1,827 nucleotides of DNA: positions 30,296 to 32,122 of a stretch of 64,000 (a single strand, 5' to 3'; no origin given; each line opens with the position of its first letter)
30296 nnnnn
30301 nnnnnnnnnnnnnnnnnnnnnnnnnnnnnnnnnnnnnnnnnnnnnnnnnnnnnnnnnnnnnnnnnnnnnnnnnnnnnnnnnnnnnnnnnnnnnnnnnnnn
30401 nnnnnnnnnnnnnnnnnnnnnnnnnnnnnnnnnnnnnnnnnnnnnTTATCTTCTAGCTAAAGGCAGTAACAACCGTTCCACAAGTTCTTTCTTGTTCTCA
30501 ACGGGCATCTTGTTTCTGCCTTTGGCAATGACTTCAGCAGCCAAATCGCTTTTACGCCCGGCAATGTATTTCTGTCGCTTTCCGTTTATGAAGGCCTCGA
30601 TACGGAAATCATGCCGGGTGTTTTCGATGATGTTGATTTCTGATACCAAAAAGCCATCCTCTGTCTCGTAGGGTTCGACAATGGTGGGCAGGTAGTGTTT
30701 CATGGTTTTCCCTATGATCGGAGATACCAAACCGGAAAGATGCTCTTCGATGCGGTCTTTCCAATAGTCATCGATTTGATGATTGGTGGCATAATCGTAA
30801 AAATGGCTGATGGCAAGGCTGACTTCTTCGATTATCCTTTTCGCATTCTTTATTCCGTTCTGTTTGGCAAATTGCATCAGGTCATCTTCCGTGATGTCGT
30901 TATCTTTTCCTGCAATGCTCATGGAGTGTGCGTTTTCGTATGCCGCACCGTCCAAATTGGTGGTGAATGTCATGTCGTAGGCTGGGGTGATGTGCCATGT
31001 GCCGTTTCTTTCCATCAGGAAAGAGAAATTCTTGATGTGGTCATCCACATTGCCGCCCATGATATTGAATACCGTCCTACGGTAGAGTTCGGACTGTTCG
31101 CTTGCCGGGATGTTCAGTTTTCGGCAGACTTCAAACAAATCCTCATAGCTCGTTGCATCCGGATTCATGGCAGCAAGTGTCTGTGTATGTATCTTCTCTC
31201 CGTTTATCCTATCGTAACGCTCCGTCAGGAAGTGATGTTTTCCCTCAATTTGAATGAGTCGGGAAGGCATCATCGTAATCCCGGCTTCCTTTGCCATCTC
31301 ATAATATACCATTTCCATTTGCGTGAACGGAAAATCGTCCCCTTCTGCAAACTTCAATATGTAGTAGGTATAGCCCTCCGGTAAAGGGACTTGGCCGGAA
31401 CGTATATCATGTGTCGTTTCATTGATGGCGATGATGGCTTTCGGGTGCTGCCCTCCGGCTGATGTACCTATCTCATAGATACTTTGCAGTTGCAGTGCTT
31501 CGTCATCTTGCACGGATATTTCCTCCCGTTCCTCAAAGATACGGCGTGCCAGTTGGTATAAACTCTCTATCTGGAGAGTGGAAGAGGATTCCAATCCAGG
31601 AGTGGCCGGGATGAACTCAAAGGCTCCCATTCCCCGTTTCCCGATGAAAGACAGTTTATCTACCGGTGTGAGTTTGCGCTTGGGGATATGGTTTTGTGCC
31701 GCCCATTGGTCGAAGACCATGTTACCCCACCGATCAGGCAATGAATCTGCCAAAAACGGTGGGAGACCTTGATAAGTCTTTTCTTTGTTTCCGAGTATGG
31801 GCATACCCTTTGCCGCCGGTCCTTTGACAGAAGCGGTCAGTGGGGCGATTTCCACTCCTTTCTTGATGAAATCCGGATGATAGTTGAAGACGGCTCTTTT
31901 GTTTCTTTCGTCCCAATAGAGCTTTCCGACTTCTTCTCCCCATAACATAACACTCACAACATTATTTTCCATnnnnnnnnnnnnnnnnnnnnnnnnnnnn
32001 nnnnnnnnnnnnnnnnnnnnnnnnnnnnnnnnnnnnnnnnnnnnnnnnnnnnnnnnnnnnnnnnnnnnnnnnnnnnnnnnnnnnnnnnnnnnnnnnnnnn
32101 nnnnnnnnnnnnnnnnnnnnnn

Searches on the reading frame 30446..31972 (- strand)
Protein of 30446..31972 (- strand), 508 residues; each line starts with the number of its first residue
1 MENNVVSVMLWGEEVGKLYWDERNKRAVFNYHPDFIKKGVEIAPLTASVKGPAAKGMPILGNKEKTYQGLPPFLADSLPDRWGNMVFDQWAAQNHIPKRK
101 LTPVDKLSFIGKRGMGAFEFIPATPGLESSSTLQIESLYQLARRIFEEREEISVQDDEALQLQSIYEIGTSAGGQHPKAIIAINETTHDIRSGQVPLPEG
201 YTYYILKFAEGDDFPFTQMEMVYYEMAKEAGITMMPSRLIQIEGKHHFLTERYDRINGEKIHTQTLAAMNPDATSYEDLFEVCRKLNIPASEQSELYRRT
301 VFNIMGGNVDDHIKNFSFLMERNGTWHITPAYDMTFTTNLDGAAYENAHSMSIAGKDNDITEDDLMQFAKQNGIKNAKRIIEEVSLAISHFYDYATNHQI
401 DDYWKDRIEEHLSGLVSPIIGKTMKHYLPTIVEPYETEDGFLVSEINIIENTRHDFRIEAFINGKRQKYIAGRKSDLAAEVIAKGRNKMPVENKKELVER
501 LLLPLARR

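Call 6: search_protein_families(library=pfam, proteins=[window:30446-31972:-])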
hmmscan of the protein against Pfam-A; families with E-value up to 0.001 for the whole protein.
window:30446-31972:- (508 aa): 2 families
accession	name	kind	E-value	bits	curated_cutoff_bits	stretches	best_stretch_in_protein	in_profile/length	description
PF07804.18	HipA_C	-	7.2e-46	157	30.5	1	170-386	1-207/213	HipA-like C-terminal domain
PF13657.11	Couple_hipA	-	2.1e-15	57.5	22.5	1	7-120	2-98/99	HipA N-terminal domain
